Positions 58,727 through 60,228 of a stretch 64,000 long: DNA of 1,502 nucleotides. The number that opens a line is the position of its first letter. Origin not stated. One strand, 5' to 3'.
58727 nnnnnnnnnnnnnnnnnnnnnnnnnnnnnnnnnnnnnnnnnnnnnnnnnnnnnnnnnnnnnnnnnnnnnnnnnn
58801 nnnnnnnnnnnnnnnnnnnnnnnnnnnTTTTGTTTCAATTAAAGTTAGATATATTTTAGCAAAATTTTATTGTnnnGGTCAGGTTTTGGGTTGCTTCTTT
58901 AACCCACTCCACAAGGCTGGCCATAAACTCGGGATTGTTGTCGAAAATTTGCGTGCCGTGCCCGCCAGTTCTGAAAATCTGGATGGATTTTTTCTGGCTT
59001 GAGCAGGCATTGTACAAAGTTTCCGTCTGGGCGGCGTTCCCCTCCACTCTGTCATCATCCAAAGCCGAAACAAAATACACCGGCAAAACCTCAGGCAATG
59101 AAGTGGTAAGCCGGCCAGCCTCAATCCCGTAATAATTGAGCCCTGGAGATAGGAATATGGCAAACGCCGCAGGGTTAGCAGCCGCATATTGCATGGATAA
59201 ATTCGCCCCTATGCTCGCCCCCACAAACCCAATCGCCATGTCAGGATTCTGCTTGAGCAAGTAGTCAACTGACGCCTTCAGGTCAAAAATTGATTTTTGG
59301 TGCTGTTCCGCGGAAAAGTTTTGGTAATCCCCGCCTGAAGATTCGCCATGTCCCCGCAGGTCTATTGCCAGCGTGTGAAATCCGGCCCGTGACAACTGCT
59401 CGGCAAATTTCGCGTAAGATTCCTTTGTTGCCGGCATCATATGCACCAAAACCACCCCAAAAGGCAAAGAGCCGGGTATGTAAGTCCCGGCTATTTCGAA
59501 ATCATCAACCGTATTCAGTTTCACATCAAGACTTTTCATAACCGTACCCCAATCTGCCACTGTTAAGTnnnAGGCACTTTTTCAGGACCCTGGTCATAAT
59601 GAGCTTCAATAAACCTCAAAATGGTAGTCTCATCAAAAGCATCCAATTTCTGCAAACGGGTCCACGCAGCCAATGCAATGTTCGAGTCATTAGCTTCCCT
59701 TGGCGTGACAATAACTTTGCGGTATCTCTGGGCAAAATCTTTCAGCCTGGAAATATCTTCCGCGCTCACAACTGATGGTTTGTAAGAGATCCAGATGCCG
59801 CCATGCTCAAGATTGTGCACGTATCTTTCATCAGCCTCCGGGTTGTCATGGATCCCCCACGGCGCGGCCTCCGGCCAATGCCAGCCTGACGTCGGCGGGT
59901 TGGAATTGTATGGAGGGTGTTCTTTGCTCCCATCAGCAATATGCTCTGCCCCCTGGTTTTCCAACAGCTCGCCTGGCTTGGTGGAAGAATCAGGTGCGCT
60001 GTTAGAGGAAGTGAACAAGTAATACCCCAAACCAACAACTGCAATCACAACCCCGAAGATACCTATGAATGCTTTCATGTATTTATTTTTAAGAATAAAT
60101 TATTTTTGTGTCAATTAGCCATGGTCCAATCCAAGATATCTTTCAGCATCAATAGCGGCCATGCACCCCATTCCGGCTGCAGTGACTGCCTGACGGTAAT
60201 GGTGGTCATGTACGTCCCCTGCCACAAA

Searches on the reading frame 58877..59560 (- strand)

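Call 52: search_protein_families(library=pfam, max_evalue=0.00001, proteins=[window:58877-59560:-])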
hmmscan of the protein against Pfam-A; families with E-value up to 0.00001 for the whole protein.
window:58877-59560:- (228 aa): 5 families
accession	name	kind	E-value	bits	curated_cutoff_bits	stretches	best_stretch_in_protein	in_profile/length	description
PF12146.15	Hydrolase_4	-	1.1e-18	67.8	27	1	36-142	7-112/239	Serine aminopeptidase, S33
PF00561.26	Abhydrolase_1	-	2.6e-15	57.2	25.8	1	36-131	3-92/245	alpha/beta hydrolase fold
PF00326.27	Peptidase_S9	-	6e-08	32.9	22.6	0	56-137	10-93/213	Prolyl oligopeptidase family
PF12697.13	Abhydrolase_6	-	6.4e-07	30.7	26.3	1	36-151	1-94/217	Alpha/beta hydrolase family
PF01738.24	DLH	-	1.7e-06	28.2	21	1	35-201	15-186/217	Dienelactone hydrolase family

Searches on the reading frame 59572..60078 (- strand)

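Call 52: search_protein_families(library=pfam, max_evalue=0.00001, proteins=[window:59572-60078:-])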
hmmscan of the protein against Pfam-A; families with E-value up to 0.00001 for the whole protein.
window:59572-60078:- (169 aa): 1 family
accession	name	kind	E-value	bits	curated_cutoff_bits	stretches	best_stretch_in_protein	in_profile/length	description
PF11303.13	DUF3105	-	5.6e-29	101.2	25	1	56-166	9-123/130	Protein of unknown function (DUF3105)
